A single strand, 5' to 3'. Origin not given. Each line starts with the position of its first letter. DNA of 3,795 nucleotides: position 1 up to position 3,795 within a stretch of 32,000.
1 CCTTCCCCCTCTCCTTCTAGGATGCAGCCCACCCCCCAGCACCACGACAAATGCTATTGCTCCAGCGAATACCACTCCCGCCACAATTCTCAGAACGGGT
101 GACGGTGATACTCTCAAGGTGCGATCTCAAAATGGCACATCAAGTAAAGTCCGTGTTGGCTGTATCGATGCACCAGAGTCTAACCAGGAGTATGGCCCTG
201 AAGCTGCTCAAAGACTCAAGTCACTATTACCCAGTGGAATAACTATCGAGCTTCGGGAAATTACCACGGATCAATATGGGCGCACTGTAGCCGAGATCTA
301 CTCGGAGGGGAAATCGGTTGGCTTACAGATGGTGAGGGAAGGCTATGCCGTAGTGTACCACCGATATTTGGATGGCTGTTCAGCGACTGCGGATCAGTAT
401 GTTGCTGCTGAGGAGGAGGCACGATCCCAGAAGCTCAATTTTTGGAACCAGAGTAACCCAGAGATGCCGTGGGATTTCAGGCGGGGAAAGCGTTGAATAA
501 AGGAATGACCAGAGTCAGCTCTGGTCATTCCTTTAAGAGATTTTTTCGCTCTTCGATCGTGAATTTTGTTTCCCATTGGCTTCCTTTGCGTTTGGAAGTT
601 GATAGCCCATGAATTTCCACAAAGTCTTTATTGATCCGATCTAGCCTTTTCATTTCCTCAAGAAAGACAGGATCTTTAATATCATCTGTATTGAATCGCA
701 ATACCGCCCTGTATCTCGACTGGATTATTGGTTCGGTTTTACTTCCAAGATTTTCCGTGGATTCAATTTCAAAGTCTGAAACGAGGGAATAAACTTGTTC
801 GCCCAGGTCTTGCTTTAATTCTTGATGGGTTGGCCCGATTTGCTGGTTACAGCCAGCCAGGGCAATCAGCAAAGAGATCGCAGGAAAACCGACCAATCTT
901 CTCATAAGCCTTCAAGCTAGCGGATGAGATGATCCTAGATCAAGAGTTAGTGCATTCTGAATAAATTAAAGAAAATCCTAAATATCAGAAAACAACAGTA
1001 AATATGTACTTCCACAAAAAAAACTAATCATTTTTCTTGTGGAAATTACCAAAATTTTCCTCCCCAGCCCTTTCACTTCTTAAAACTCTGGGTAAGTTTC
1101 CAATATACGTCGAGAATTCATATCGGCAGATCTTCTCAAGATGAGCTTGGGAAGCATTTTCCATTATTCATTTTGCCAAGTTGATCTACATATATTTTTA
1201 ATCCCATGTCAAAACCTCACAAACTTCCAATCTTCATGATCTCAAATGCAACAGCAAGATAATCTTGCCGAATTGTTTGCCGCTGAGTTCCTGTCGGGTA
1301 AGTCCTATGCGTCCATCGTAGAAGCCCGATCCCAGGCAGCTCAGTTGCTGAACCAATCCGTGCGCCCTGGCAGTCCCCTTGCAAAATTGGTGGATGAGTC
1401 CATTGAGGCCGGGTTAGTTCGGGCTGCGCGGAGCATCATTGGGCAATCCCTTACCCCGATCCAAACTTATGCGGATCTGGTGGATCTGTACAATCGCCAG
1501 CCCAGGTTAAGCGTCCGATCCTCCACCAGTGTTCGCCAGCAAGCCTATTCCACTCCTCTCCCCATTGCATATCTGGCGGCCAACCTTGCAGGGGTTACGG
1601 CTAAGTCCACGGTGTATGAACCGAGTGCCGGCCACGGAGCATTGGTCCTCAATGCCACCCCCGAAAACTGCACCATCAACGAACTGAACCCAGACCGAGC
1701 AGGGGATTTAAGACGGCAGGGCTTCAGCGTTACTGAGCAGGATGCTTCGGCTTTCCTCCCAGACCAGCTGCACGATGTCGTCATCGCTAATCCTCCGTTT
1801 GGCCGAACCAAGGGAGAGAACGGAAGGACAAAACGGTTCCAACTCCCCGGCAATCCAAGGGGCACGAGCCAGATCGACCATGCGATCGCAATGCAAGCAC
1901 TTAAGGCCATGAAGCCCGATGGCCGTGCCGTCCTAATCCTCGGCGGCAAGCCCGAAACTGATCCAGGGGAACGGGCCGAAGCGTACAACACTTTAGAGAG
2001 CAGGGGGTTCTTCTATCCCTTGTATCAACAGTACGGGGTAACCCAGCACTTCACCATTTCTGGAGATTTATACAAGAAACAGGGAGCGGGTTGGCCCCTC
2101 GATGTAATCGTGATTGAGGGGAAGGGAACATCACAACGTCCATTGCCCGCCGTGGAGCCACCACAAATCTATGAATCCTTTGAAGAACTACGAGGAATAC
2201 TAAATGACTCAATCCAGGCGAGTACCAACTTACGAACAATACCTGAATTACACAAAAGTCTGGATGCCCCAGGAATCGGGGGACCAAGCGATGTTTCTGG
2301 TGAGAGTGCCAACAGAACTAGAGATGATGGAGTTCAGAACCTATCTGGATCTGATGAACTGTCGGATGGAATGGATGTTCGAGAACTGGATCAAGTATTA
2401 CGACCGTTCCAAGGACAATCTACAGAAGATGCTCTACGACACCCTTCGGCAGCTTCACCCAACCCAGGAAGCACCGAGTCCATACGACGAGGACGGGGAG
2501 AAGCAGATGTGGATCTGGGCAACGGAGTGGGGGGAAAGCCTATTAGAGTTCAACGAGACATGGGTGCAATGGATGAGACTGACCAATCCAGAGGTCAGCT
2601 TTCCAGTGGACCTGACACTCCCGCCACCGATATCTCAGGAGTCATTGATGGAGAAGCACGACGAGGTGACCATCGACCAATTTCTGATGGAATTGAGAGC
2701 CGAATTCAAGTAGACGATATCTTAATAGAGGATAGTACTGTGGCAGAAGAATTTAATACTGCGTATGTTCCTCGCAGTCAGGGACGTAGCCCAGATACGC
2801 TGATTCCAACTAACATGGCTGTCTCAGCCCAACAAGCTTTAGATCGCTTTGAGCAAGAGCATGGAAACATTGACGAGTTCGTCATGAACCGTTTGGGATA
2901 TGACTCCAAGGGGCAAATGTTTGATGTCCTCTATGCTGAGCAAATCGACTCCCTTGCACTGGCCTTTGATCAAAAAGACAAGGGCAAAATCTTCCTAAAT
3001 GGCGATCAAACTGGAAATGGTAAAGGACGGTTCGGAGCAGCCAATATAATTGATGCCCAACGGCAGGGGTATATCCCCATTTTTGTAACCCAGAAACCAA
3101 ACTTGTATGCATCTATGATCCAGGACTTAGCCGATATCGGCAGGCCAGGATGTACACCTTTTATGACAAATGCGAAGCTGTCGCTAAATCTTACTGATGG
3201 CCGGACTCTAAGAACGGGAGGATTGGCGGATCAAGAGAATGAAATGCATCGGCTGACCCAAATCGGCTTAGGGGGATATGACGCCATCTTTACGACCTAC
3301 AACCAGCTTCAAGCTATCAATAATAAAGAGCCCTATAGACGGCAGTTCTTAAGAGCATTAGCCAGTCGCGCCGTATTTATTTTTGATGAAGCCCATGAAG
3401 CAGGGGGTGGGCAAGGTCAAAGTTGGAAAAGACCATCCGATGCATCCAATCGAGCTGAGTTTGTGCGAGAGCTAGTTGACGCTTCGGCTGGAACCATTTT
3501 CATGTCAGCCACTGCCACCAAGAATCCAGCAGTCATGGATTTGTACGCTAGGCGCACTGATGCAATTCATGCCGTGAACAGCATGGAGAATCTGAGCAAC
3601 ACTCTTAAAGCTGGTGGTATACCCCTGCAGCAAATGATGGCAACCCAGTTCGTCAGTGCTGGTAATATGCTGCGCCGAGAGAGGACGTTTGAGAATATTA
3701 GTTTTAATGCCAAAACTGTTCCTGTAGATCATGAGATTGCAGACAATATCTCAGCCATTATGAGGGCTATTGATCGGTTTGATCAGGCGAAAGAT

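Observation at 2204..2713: Candidate overprinted gene in the +1 frame of the giant methyltransferase-helicase gene, coextensive with its disordered linker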

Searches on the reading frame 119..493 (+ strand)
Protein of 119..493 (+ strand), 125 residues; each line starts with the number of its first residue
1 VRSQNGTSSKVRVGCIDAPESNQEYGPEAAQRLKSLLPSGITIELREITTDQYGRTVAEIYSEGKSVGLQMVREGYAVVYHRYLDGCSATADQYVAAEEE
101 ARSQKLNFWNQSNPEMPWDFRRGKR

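Call 68: search_protein_families(library=pfam, proteins=[window:119-493:+], max_evalue=0.001)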
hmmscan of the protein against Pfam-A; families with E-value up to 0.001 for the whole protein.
window:119-493:+ (125 aa): 1 family
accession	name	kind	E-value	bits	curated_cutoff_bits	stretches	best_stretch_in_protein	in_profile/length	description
PF00565.23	SNase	-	1.1e-23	84.2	21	1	10-111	1-107/107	Staphylococcal nuclease homologue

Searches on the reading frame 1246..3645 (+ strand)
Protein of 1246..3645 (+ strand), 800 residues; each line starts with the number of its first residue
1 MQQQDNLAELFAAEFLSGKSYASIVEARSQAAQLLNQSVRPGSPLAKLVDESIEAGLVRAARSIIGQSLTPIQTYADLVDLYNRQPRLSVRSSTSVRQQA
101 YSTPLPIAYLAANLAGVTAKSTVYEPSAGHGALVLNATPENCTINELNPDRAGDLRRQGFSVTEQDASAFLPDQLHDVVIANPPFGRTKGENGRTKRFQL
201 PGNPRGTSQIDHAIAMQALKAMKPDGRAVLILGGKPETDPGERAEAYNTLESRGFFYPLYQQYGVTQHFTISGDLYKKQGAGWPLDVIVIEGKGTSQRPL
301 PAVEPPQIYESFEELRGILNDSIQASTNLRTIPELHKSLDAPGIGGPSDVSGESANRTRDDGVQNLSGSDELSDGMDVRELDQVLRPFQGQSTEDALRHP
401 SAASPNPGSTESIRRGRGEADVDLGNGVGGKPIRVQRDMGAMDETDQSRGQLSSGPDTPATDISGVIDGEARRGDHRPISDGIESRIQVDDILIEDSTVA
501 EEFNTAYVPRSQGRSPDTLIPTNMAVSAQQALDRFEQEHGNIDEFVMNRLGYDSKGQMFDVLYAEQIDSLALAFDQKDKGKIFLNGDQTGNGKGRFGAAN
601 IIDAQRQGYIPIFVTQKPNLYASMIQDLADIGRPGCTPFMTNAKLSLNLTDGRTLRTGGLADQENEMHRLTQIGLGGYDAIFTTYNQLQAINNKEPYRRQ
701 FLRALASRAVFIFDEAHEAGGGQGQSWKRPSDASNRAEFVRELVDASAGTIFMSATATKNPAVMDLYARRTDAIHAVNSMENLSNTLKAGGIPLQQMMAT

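Call 56: search_dna_similar(query=window:1246-3645:+, collection=plasmids, mode=protein, max_evalue=1e-10, max_rows=60, rows=spread)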
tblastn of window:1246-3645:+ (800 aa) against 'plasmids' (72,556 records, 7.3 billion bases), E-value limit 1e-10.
Records with a match: 262; places in all: 270; records where one place covers at least 80% of the query: 86.
Best place of each record, by identity: 60-80% 1; <60% 261.
By first word of the organism name: Acinetobacter 139; Pseudomonas 43; Xanthomonas 19; Rhizobium 6; Yersinia 4; Cupriavidus 4; Achromobacter 4; Picosynechococcus 3; Leptolyngbya 3; Burkholderia 2; and 28 more.
By predicted mobility (MOB-suite, as given by PLSDB): non-mobilizable 133; conjugative 70; mobilizable 59.
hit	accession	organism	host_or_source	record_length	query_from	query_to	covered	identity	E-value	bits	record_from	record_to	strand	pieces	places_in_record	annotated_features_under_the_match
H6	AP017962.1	[Synechococcus] sp. NIES-970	-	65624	3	800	100%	58.9%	0e+0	893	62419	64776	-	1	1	putative helicase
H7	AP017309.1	Leptolyngbya sp. NIES-3755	-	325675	7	800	99%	50.4%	0e+0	757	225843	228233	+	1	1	helicase domain protein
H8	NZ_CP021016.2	Xanthomonas citri pv. phaseoli var. fuscans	Phaseolus vulgaris,cell culture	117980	49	799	94%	28.0%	8e-52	204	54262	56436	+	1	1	strawberry notch C-terminal domain-containing protein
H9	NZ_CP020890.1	Xanthomonas citri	Citrus hystrix,Cell culture,leaf,leaf ...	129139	49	799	94%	27.5%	3e-50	199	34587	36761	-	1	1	strawberry notch C-terminal domain-containing protein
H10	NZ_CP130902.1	Yersinia pseudotuberculosis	mouse,feces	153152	7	799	76%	29.6%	7e-23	209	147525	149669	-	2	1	strawberry notch C-terminal domain-containing protein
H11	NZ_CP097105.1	Pseudomonas sp. NY11382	Homo sapiens,Airway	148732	19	799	72%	30.5%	6e-22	207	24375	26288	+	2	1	strawberry notch C-terminal domain-containing protein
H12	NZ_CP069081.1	Pseudomonas putida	-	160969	19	799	72%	30.5%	6e-22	207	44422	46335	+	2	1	strawberry notch C-terminal domain-containing protein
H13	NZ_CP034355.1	Pseudomonas aeruginosa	Homo sapiens,urine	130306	19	799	72%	30.5%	5e-22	207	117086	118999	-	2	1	strawberry notch C-terminal domain-containing protein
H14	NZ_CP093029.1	Pseudomonas aeruginosa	Intubated patient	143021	19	799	72%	30.5%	5e-22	207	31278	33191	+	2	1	strawberry notch C-terminal domain-containing protein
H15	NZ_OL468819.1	Pseudomonas aeruginosa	-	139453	19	799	72%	30.5%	7e-22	206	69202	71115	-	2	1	strawberry notch family protein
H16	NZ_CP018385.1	Burkholderia pseudomallei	Homo sapiens,clinical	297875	64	769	73%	29.5%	4e-19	197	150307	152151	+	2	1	strawberry notch C-terminal domain-containing protein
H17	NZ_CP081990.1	Xanthomonas campestris pv. campestris str. CN05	Brassica rapa subsp. pekinensis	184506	43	799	75%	28.2%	1e-17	191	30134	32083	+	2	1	strawberry notch C-terminal domain-containing protein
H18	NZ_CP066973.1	Xanthomonas campestris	Brassica oleracea var. capitata,Cell ...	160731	43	799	75%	28.2%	2e-17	190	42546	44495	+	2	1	strawberry notch C-terminal domain-containing protein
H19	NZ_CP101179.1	Xanthomonas campestris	-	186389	43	799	75%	27.8%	2e-17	188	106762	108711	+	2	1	strawberry notch C-terminal domain-containing protein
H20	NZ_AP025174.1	Cupriavidus sp. P-10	-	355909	51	799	67%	30.9%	8e-23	212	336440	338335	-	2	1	strawberry notch C-terminal domain-containing protein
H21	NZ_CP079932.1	Acinetobacter baumannii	Homo sapiens,bacterial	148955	74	768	87%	23.5%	2e-31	140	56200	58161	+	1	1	strawberry notch C-terminal domain-containing protein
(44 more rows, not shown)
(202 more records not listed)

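Call 58: get_annotated_region(hit=H8, flank=1500)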
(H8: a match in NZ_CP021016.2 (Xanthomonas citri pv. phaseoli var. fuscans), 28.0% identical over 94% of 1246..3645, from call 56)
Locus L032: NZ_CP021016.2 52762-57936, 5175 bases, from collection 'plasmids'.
description: Xanthomonas citri pv. phaseoli var. fuscans strain CFBP6991 plasmid pF, complete sequence
organism: Xanthomonas citri pv. phaseoli var. fuscans (NCBI taxid 473423)
taxonomy: Bacteria; Pseudomonadota; Gammaproteobacteria; Lysobacterales; Lysobacteraceae; Xanthomonas; Xanthomonas citri; Xanthomonas citri pv. phaseoli var. fuscans
host: -; source: Phaseolus vulgaris,cell culture; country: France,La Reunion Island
typing (MOB-suite, as given by PLSDB): non-mobilizable
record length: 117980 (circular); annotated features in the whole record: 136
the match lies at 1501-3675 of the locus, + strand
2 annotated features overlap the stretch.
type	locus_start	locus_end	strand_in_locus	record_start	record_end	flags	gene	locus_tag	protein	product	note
CDS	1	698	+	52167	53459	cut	-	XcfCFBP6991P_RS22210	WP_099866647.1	hypothetical protein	-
CDS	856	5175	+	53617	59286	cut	-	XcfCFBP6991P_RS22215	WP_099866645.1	strawberry notch C-terminal domain-containing protein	-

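Call 59: get_annotated_region(hit=H11, flank=1500)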
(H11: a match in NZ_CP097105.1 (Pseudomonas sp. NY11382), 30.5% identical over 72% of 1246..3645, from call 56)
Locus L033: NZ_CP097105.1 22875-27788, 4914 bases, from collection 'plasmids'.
description: Pseudomonas sp. NY11382 plasmid pNY11382-NR, complete sequence
organism: Pseudomonas sp. NY11382 (NCBI taxid 2939495)
taxonomy: Bacteria; Pseudomonadota; Gammaproteobacteria; Pseudomonadales; Pseudomonadaceae; Pseudomonas; Pseudomonas sp. NY11382
host: -; source: Homo sapiens,Airway; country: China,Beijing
typing (MOB-suite, as given by PLSDB): non-mobilizable; mating-pair formation MPF_I
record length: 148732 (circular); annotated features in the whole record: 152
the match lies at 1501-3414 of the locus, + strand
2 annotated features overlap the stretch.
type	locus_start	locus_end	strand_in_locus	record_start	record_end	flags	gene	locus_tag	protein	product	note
CDS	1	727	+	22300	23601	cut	-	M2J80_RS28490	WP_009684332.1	hypothetical protein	-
CDS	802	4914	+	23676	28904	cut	-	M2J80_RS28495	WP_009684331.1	strawberry notch C-terminal domain-containing protein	-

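Call 60: get_annotated_region(hit=H21, flank=1500)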
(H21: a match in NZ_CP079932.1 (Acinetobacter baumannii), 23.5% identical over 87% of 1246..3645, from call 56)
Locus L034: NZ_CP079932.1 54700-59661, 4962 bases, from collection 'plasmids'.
description: Acinetobacter baumannii strain 17978UN plasmid pAB3, complete sequence
organism: Acinetobacter baumannii (NCBI taxid 470)
taxonomy: Bacteria; Pseudomonadota; Gammaproteobacteria; Moraxellales; Moraxellaceae; Acinetobacter; Acinetobacter baumannii
host: -; source: Homo sapiens,bacterial; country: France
typing (MOB-suite, as given by PLSDB): conjugative; replicon rep_cluster_1527; relaxase MOBP; mating-pair formation MPF_I
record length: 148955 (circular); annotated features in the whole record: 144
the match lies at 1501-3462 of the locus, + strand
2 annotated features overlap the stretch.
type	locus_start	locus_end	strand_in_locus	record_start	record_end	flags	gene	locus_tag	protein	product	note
CDS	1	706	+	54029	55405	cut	-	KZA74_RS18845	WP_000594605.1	hypothetical protein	-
CDS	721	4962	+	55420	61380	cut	-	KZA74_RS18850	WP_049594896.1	strawberry notch C-terminal domain-containing protein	-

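Call 61: get_annotated_region(hit=H10, flank=1500)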
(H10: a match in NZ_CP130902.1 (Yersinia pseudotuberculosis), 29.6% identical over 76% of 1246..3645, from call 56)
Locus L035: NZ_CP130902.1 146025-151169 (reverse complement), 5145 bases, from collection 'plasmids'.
description: Yersinia pseudotuberculosis strain SP-1303 plasmid pVM82, complete sequence
organism: Yersinia pseudotuberculosis (NCBI taxid 633)
taxonomy: Bacteria; Pseudomonadota; Gammaproteobacteria; Enterobacterales; Yersiniaceae; Yersinia; Yersinia pseudotuberculosis
host: -; source: mouse,feces; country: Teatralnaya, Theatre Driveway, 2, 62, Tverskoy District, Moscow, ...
typing (MOB-suite, as given by PLSDB): non-mobilizable; replicon rep_cluster_957; mating-pair formation MPF_I
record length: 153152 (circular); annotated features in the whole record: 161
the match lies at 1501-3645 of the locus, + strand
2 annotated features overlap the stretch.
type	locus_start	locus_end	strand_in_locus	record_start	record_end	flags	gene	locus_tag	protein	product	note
CDS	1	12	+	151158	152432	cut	-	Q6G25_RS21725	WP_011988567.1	hypothetical protein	-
CDS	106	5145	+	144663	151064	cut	-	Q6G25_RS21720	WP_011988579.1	strawberry notch C-terminal domain-containing protein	-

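Call 80: search_dna_similar(query=window:1246-3645:+, collection=plasmids, mode=protein, max_evalue=1e-10, max_rows=30, rows=best)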
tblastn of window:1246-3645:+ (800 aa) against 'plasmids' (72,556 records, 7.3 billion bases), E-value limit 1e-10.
Records with a match: 262; places in all: 270; records where one place covers at least 80% of the query: 86.
Best place of each record, by identity: 60-80% 1; <60% 261.
By first word of the organism name: Acinetobacter 139; Pseudomonas 43; Xanthomonas 19; Rhizobium 6; Yersinia 4; Cupriavidus 4; Achromobacter 4; Picosynechococcus 3; Leptolyngbya 3; Burkholderia 2; and 28 more.
By predicted mobility (MOB-suite, as given by PLSDB): non-mobilizable 133; conjugative 70; mobilizable 59.
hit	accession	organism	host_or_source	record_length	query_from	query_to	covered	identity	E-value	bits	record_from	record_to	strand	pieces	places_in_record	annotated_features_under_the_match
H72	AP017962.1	[Synechococcus] sp. NIES-970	-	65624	3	800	100%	58.9%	0e+0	893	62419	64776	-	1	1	putative helicase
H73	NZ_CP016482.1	Picosynechococcus sp. PCC 7117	cell culture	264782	18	800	98%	59.2%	0e+0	879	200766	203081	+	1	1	strawberry notch C-terminal domain-containing protein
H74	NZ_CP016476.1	Picosynechococcus sp. PCC 7003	cell culture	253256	18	800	98%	58.1%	0e+0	867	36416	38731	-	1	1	strawberry notch-like NTP hydrolase domain-containing protein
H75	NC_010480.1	Picosynechococcus sp. PCC 7002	-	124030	89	800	89%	56.7%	0e+0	771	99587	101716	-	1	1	strawberry notch C-terminal domain-containing protein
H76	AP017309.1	Leptolyngbya sp. NIES-3755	-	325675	7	800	99%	50.4%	0e+0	757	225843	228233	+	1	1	helicase domain protein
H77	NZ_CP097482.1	Chroococcidiopsis sp. CCNUC1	cell culture,soil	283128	1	799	100%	44.4%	0e+0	592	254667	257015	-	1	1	strawberry notch C-terminal domain-containing protein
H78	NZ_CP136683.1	Thalassospira lucentensis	Macrocystis pyrifera gametophyte,Whole ...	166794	2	800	100%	34.1%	5e-104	360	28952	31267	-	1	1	strawberry notch C-terminal domain-containing protein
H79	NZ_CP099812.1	Yersinia ruckeri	Salmo salar,head kidney,salmon tissue ...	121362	7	799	99%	26.7%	6e-47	189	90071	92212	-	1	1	strawberry notch C-terminal domain-containing protein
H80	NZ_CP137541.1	Xanthomonas euvesicatoria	tomato,cell culture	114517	49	799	94%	28.0%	8e-52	204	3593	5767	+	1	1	strawberry notch C-terminal domain-containing protein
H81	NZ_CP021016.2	Xanthomonas citri pv. phaseoli var. fuscans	Phaseolus vulgaris,cell culture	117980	49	799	94%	28.0%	8e-52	204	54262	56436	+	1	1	strawberry notch C-terminal domain-containing protein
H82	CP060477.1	Xanthomonas citri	Citrus,Cell culture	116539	49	799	94%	28.0%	3e-50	199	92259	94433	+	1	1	none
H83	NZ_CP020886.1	Xanthomonas citri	Citrus x aurantiifolia,Cell culture,leaf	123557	49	799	94%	27.5%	3e-50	199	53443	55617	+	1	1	strawberry notch C-terminal domain-containing protein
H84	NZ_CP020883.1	Xanthomonas citri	Citrus x aurantiifolia,Cell culture,leaf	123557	49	799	94%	27.5%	3e-50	199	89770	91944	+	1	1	strawberry notch C-terminal domain-containing protein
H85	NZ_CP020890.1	Xanthomonas citri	Citrus hystrix,Cell culture,leaf,leaf ...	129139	49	799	94%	27.5%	3e-50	199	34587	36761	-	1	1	strawberry notch C-terminal domain-containing protein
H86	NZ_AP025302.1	Persicobacter psychrovividus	-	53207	40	799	77%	31.3%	6e-30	267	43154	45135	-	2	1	strawberry notch-like NTP hydrolase domain-containing protein | hypothetical protein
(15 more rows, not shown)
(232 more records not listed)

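Call 81: get_annotated_region(hit=H77, flank=1500)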
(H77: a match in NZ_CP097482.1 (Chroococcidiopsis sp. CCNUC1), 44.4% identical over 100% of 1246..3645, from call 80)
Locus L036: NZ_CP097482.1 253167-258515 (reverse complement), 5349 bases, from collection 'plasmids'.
description: Chroococcidiopsis sp. CCNUC1 plasmid pB, complete sequence
organism: Chroococcidiopsis sp. CCNUC1 (NCBI taxid 2653189)
taxonomy: Bacteria; Cyanobacteriota; Cyanophyceae; Chroococcidiopsidales; Chroococcidiopsidaceae; Chroococcidiopsis; Chroococcidiopsis sp. CCNUC1
host: -; source: cell culture,soil; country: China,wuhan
typing (MOB-suite, as given by PLSDB): non-mobilizable
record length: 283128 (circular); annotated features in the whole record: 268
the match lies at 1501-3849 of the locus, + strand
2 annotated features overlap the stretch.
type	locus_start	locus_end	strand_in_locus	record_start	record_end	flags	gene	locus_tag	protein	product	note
CDS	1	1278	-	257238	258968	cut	-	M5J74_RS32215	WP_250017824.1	type II toxin-antitoxin system HigB family toxin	-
CDS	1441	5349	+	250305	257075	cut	-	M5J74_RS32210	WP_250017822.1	strawberry notch C-terminal domain-containing protein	-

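Call 82: get_annotated_region(hit=H78, flank=1500)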
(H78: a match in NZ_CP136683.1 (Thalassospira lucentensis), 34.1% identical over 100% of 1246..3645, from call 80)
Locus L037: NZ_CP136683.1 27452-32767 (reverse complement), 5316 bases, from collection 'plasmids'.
description: Thalassospira lucentensis strain LC.270.F.C4 plasmid unnamed1, complete sequence
organism: Thalassospira lucentensis (NCBI taxid 168935)
taxonomy: Bacteria; Pseudomonadota; Alphaproteobacteria; Rhodospirillales; Thalassospiraceae; Thalassospira; Thalassospira lucentensis
host: -; source: Macrocystis pyrifera gametophyte,Whole organism,Laboratory; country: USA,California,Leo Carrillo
typing (MOB-suite, as given by PLSDB): non-mobilizable
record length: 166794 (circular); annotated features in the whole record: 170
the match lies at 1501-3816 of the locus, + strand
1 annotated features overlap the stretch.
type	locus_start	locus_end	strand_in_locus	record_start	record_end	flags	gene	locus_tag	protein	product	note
CDS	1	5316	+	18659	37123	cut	-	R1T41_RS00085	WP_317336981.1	strawberry notch C-terminal domain-containing protein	-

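Call 85: search_dna_similar(query=L037:2504-2887:+, collection=plasmids, mode=protein, max_evalue=0.01, max_rows=30)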
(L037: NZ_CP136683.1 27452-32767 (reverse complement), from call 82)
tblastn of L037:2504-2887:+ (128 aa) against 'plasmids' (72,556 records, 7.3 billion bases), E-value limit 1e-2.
Records with a match: 2; places in all: 2; records where one place covers at least 80% of the query: 1.
Best place of each record, by identity: >=99% 1; <60% 1.
By first word of the organism name: Thalassospira 1; Halobaculum 1.
By predicted mobility (MOB-suite, as given by PLSDB): non-mobilizable 2.
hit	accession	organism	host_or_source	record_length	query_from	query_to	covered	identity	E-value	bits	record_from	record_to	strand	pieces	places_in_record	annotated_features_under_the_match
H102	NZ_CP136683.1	Thalassospira lucentensis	Macrocystis pyrifera gametophyte,Whole ...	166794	1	128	100%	100.0%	3e-79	260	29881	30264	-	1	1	strawberry notch C-terminal domain-containing protein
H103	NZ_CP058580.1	Halobaculum salinum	cell culture,saline soil sample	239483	1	50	39%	46.2%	1e-2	42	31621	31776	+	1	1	ABC transporter substrate-binding protein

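Call 86: find_homologous_proteins(query=L037:2504-2887:+, max_evalue=0.01)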
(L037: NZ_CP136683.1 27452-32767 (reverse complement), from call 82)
Query L037:2504-2887:+: 7 candidates shared short words with the query, none scored E <= 0.01.
